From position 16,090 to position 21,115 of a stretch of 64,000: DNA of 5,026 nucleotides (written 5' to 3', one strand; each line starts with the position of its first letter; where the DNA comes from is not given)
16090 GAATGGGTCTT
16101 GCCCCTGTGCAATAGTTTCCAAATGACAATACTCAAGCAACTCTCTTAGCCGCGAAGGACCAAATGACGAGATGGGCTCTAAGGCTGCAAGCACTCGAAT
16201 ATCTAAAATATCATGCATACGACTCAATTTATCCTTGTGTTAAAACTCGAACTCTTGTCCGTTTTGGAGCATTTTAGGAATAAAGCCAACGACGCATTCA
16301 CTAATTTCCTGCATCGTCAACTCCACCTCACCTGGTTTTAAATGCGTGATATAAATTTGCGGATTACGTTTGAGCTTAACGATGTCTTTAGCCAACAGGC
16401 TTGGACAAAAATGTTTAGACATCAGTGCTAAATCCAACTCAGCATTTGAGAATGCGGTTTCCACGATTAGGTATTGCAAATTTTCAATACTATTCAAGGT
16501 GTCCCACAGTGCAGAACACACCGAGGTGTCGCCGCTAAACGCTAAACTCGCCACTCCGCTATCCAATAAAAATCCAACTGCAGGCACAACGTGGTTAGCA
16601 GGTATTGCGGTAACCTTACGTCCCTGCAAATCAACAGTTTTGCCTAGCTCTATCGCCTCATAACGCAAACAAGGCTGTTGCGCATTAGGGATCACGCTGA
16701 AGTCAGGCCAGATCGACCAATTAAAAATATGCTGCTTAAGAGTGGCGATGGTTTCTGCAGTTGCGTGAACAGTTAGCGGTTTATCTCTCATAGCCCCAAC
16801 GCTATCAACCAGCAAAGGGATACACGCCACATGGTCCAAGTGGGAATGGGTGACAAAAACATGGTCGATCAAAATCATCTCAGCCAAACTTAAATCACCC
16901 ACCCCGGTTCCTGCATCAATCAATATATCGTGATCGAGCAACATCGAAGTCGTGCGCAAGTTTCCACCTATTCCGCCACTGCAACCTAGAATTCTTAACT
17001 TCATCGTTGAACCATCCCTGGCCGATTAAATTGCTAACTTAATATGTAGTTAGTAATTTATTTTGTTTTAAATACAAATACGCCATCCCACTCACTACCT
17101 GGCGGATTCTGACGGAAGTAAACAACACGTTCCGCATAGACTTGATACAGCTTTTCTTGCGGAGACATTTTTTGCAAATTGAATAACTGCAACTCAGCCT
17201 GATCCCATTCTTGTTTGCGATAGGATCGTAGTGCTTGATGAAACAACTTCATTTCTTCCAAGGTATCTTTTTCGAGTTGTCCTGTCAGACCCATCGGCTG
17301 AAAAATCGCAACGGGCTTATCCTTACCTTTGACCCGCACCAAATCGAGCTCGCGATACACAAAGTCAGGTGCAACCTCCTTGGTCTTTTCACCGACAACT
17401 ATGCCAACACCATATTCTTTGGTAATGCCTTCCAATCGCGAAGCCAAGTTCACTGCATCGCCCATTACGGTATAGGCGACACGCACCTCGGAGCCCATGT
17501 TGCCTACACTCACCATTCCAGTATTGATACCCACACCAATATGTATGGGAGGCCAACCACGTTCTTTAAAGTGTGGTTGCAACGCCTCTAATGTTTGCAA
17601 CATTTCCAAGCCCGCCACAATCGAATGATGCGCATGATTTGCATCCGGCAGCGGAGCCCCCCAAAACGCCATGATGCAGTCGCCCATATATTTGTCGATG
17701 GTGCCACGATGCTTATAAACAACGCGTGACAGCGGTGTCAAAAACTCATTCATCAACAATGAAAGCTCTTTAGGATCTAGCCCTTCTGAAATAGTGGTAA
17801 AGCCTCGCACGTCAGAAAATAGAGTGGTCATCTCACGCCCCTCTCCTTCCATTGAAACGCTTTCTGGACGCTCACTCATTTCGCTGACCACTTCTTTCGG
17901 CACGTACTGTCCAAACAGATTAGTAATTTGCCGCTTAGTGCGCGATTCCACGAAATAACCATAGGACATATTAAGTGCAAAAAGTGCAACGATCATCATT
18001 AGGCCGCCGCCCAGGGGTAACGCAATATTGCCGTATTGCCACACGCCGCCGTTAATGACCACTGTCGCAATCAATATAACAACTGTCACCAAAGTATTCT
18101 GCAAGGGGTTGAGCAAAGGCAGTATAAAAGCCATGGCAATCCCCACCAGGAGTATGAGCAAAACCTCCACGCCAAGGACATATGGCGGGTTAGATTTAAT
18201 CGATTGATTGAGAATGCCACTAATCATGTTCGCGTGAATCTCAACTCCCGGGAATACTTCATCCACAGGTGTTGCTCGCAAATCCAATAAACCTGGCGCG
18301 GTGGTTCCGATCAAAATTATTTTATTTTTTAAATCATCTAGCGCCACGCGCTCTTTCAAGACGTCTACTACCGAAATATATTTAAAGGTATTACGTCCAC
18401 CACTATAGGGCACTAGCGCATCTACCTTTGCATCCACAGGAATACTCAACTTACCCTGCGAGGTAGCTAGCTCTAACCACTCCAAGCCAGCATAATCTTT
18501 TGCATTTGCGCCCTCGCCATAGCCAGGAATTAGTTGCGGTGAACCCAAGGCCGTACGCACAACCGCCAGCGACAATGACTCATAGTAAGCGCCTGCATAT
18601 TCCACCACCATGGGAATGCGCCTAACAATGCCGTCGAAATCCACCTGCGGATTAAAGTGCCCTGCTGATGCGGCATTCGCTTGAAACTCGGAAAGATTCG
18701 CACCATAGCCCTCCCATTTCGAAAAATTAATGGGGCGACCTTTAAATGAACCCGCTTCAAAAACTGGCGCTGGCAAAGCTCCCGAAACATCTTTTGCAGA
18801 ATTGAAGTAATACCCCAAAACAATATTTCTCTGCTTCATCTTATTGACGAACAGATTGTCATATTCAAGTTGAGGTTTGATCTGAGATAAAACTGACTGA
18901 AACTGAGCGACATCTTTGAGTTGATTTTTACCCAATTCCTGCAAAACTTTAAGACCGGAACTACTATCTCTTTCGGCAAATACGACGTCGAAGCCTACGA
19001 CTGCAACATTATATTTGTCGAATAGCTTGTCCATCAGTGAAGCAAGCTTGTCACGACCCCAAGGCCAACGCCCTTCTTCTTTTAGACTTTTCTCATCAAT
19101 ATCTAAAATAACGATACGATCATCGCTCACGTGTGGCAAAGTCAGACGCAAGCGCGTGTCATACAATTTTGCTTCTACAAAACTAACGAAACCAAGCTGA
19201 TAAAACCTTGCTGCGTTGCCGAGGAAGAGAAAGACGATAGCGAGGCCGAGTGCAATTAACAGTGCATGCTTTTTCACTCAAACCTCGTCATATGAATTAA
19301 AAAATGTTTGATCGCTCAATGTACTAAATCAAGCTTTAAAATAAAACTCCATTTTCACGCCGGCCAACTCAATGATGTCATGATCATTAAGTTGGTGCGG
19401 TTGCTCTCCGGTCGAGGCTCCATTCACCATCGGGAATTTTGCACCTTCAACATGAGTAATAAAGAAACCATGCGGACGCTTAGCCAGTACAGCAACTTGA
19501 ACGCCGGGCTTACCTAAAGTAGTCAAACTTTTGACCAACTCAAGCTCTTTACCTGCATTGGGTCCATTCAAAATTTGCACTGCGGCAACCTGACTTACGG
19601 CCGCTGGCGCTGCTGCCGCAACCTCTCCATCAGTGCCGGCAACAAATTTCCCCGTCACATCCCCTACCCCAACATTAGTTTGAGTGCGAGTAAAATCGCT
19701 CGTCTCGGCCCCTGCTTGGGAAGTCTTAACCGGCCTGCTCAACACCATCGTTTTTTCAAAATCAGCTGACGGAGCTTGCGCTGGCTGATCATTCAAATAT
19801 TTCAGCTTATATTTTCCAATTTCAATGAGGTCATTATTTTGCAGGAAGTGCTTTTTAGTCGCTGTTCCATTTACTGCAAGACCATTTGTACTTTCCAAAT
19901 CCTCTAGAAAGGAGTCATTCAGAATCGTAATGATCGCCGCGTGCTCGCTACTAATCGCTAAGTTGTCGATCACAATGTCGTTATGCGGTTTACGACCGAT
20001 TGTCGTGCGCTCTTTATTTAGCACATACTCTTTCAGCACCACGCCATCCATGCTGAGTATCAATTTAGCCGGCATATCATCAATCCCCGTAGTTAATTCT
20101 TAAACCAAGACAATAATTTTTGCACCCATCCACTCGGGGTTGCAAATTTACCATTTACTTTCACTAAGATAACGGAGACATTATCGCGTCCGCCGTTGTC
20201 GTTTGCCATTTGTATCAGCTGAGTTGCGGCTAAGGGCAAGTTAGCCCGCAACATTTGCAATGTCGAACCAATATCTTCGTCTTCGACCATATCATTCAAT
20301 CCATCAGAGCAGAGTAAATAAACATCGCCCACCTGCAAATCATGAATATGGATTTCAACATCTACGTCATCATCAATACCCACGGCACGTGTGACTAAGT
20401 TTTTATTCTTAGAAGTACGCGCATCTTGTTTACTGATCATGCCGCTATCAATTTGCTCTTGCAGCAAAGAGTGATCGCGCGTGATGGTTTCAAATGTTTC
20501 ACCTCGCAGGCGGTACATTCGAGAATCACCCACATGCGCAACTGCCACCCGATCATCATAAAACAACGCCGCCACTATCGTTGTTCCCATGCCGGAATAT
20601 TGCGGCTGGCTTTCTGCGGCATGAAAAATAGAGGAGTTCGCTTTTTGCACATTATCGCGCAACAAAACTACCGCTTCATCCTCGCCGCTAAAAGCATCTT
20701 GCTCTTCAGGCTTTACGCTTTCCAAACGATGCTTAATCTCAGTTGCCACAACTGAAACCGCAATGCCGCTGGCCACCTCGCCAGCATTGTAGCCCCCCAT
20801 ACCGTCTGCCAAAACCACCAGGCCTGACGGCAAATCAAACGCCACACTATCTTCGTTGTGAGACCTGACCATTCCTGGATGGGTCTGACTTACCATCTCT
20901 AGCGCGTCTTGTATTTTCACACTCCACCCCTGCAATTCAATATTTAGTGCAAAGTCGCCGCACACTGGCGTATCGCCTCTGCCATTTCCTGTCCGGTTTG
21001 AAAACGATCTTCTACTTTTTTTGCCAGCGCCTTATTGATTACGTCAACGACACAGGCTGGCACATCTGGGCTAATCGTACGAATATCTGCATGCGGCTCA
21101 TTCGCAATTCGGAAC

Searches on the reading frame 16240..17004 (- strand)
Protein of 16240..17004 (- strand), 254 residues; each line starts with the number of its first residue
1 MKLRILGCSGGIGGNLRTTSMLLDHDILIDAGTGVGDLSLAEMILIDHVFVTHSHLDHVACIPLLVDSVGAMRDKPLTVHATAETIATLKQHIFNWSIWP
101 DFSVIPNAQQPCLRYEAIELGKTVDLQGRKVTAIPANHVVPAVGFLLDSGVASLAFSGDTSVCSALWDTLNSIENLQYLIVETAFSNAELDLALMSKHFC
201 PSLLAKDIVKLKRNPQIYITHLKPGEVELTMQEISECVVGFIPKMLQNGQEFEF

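Call 5: search_protein_families(library=pfam, proteins=[window:16240-17004:-], max_evalue=0.001)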
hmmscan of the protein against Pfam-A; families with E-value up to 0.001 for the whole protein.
window:16240-17004:- (254 aa): 3 families
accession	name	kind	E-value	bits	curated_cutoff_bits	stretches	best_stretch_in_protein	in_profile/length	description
PF12706.13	Lactamase_B_2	-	1e-15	58.3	27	1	26-190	2-172/200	Beta-lactamase superfamily domain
PF02112.21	PDEase_II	-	1.3e-11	44.7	23.7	1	47-107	84-146/340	cAMP phosphodiesterases class-II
PF00753.33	Lactamase_B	-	1.2e-06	29.1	22.7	1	24-161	15-151/196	Metallo-beta-lactamase superfamily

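Call 23: search_protein_families(library=ncbifam, proteins=[window:16240-17004:-], max_evalue=0.00001)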
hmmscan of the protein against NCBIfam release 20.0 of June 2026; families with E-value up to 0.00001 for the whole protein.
window:16240-17004:- (254 aa): 7 families
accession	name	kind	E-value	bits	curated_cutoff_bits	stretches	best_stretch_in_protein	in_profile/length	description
TIGR02651.1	RNase_Z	equivalog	9.1e-18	64.3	292.95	1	3-148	2-148/302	ribonuclease Z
NF000801.0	PRK00055.1-3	equivalog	2.1e-16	59.8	252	1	1-148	2-153/307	ribonuclease Z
NF038231.1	MBL_Geo_Pelo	equivalog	1.4e-09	38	360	1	24-222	43-223/250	GPMC system MBL fold metallohydrolase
NF002558.0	PRK02126.1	subfamily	2.3e-09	36.7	315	0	26-89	29-90/345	ribonuclease Z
NF041851.1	cyc_nuc_deg_phdiest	equivalog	3.9e-08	33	400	1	1-189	1-190/253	cyclic nucleotide-degrading phosphodiesterase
NF045584.1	cas14_MBL_CASP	equivalog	5.7e-08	31.6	800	1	1-189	1-199/612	type VII CRISPR-associated protein Cas14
TIGR03307.1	PhnP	equivalog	6.5e-07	29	272.25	0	24-222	46-221/249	phosphonate metabolism protein PhnP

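Call 87: search_protein_families(library=padloc, proteins=[window:16240-17004:-], max_evalue=0.001)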
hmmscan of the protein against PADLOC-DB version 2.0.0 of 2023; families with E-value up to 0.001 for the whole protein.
window:16240-17004:- (254 aa): 0 families

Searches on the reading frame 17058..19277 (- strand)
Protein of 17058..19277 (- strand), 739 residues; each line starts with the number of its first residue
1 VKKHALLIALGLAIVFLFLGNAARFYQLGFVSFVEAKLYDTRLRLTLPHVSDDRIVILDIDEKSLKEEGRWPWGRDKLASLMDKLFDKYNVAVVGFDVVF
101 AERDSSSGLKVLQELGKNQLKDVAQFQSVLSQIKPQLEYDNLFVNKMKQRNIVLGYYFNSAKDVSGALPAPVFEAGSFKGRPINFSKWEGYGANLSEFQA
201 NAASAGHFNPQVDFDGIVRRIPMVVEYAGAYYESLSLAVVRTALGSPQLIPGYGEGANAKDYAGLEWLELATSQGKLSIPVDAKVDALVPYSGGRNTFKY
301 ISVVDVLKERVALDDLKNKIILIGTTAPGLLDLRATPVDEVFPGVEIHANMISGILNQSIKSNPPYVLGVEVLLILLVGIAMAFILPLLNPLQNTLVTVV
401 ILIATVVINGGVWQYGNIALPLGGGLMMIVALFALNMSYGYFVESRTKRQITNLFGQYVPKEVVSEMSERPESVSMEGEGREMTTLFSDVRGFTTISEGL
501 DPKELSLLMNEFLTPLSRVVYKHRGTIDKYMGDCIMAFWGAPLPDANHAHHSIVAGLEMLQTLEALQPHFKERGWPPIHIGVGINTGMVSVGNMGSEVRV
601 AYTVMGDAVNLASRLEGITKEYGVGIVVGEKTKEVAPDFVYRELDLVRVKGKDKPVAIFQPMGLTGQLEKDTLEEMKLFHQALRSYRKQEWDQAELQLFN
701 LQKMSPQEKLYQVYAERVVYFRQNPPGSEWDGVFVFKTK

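Call 5: search_protein_families(library=pfam, proteins=[window:17058-19277:-], max_evalue=0.001)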
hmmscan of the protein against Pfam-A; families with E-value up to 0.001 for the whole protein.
window:17058-19277:- (739 aa): 2 families
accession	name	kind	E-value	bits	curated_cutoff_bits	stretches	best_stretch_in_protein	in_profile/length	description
PF05226.16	CHASE2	-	1.3e-59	202.3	26.3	1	24-380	13-256/257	CHASE2 domain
PF00211.25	Guanylate_cyc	-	3.4e-21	76.1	21.9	1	482-655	8-176/183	Adenylate and Guanylate cyclase catalytic domain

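Call 23: search_protein_families(library=ncbifam, proteins=[window:17058-19277:-], max_evalue=0.00001)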
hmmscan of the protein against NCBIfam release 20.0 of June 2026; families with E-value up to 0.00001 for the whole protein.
window:17058-19277:- (739 aa): 0 families

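Call 87: search_protein_families(library=padloc, proteins=[window:17058-19277:-], max_evalue=0.001)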
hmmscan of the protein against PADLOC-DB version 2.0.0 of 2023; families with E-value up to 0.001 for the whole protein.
window:17058-19277:- (739 aa): 9 families
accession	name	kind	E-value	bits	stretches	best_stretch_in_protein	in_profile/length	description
PDLC00734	PycC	-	2.5e-29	100.5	1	479-617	186-322/374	Pycsar cyclase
PDLC02367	PycC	-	4.8e-14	50.3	1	473-626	32-184/226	-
PDLC02370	PycC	-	6.9e-12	43.4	1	447-635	45-237/340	-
PDLC02368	PycC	-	5.1e-09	34.1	1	478-623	40-186/234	-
PDLC00766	PycC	-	8.7e-09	33.2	1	471-622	30-183/232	Pycsar cyclase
PDLC00765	PycC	-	1.4e-07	28.9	1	482-623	257-401/477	Pycsar cyclase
PDLC00764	PycC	-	5.2e-07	26.9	1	483-584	95-198/449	Pycsar cyclase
PDLC02369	PycC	-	0.00011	19.8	1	481-621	45-178/248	-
PDLC02366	PycC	-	0.00019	18.5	1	482-641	277-438/486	-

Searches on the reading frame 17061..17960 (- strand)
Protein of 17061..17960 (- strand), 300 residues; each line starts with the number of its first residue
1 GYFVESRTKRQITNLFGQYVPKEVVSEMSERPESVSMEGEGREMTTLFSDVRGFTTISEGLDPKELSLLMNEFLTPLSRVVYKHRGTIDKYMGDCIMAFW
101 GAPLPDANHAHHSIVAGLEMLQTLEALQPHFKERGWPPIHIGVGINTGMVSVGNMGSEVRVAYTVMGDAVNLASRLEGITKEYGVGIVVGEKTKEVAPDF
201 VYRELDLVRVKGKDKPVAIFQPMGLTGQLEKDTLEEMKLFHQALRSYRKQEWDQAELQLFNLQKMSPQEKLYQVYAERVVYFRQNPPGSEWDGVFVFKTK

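Call 55: search_solved_structures(query=window:17061-17960:-, max_evalue=0.00001, show_alignments=3)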
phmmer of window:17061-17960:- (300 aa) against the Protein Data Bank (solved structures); distinct sequences matched with E-value up to 0.00001: 46.
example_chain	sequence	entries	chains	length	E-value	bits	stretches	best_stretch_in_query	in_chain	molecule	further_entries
6fht_A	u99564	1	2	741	5.6e-41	144.3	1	11-225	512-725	Bacteriophytochrome,Adenylate cyclase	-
3r5g_A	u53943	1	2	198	4.4e-36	128.3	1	38-223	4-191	CyaB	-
2w01_A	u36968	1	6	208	1.5e-34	123.2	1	36-225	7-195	ADENYLATE CYCLASE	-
1wc0_A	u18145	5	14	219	1.5e-29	106.8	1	32-218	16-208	ADENYLATE CYCLASE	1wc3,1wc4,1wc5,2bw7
1wc1_A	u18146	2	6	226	3.5e-29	105.6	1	36-218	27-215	ADENYLATE CYCLASE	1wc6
5mbj_A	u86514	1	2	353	6.7e-26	94.8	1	11-245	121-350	Beta subunit of photoactivated adenylyl cyclase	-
5m27_A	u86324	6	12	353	7.5e-26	94.7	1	12-245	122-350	Beta subunit of photoactivated adenylyl cyclase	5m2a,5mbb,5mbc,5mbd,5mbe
5mbk_A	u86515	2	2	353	7.5e-26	94.7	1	12-245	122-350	Beta subunit of photoactivated adenylyl cyclase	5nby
5mbg_A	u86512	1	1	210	9.3e-25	91.1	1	38-245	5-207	Beta subunit of photoactivated adenylyl cyclase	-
5mbh_A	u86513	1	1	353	3.3e-24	89.3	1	13-245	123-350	Beta subunit of photoactivated adenylyl cyclase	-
5x4u_A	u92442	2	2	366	4.2e-24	88.9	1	17-221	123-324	Photoactivated adenylyl cyclase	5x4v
4yus_A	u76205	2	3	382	4.6e-24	88.8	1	17-221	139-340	Family 3 adenylate cyclase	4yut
9f1w_A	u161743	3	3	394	4.9e-24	88.7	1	17-221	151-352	Family 3 adenylate cyclase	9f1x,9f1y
5x4t_A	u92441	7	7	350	5e-24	88.7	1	17-220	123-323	Photoactivated adenylyl cyclase | Family 3 adenylate cyclase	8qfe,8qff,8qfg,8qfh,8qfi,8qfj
9f1z_A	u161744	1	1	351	5e-24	88.7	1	17-220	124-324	Family 3 adenylate cyclase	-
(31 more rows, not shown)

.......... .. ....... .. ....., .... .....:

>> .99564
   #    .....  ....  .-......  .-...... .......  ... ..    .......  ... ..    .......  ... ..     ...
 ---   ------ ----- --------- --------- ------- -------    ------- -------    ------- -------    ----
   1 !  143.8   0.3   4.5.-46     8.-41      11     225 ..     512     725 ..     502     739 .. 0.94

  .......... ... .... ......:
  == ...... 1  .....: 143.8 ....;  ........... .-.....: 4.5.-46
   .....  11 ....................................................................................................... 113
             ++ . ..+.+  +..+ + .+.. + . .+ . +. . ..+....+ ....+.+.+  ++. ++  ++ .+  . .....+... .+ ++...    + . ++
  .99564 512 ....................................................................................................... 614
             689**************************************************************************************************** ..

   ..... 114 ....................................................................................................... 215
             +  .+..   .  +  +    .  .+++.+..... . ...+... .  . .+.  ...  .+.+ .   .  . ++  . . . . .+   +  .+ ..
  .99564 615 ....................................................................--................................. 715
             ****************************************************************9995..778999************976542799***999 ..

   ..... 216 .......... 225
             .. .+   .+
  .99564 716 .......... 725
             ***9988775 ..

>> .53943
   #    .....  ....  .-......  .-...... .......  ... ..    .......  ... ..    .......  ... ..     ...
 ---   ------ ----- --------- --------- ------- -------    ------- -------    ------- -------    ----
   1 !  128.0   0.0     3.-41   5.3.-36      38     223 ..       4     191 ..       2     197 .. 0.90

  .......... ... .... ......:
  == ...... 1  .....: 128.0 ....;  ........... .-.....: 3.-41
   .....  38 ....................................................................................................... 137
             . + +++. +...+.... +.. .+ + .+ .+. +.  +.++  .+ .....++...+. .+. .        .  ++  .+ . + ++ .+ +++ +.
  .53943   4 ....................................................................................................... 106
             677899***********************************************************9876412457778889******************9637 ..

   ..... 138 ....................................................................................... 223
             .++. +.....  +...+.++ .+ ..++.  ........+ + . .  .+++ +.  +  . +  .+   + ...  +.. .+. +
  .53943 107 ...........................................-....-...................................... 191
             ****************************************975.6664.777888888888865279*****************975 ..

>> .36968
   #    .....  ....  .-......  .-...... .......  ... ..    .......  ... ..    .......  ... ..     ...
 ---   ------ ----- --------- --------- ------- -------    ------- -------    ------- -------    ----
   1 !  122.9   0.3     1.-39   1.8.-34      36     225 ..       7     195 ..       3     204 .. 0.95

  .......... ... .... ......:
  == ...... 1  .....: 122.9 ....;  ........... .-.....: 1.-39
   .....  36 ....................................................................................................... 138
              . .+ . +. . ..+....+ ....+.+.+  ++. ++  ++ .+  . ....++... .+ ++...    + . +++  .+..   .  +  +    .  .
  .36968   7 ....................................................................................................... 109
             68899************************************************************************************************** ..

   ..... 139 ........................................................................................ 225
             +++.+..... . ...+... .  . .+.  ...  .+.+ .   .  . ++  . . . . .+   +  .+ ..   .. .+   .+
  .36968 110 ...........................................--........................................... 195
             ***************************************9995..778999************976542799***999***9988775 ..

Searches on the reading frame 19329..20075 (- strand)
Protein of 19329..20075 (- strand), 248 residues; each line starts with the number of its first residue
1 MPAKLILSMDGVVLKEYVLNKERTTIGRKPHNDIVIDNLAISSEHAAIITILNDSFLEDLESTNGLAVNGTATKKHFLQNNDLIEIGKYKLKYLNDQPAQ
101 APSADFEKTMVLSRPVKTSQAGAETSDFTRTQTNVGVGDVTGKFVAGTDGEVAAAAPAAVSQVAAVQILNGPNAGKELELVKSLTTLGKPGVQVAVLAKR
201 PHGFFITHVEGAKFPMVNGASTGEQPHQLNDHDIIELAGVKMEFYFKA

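Call 5: search_protein_families(library=pfam, proteins=[window:19329-20075:-], max_evalue=0.001)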
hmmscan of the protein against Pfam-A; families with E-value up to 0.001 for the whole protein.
window:19329-20075:- (248 aa): 2 families
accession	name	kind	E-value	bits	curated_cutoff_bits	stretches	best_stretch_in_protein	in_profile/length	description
PF00498.31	FHA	-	1.2e-17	64.5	20.7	1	24-87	1-67/67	FHA domain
PF16697.10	Yop-YscD_cpl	-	6.1e-16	58.9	33.2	1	15-92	10-89/94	Inner membrane component of T3SS, cytoplasmic domain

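Call 23: search_protein_families(library=ncbifam, proteins=[window:19329-20075:-], max_evalue=0.00001)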
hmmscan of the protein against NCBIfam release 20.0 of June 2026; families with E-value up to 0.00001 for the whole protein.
window:19329-20075:- (248 aa): 4 families
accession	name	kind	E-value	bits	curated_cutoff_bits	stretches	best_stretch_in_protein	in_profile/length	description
NF041660.2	oxygluDhInhib_OdhI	equivalog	9.6e-14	51.4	200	1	17-95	51-129/130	oxoglutarate dehydrogenase inhibitor Odhl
NF049868.1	FhaB_Rv0019c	equivalog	1.3e-12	48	125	1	16-90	80-155/158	FHA domain-containing protein FhaB/FipA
TIGR03354.1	VI_FHA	hypoth_equivalog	1.5e-09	38.2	120.25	1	16-130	18-141/420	type VI secretion system-associated FHA domain protein TagH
NF052573.1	HisKinEspAMyxo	equivalog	8.6e-07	27.4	1400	1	8-88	32-113/755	serine histidine kinase EspA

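Call 87: search_protein_families(library=padloc, proteins=[window:19329-20075:-], max_evalue=0.001)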
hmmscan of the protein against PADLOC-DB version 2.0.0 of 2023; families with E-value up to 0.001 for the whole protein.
window:19329-20075:- (248 aa): 0 families

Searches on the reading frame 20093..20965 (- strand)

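Call 5: search_protein_families(library=pfam, proteins=[window:20093-20965:-], max_evalue=0.001)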
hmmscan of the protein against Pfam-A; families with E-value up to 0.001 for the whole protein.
window:20093-20965:- (290 aa): 3 families
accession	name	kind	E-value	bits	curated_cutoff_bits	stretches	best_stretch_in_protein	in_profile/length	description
PF13672.11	PP2C_2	-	3.1e-14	53.5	24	1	35-231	10-182/209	Protein phosphatase 2C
PF00481.26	PP2C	-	1.2e-09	38.7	20.3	1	73-263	48-255/255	Protein phosphatase 2C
PF07228.17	SpoIIE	-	8.6e-05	23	25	1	192-270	102-191/192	Stage II sporulation protein E (SpoIIE)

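Call 87: search_protein_families(library=padloc, proteins=[window:20093-20965:-], max_evalue=0.001)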
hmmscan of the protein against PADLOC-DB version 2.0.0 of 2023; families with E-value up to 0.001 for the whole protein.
window:20093-20965:- (290 aa): 1 family
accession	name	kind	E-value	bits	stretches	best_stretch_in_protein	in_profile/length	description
PDLC04518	PDC-M21C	-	5.7e-06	23.7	1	24-222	5-185/243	-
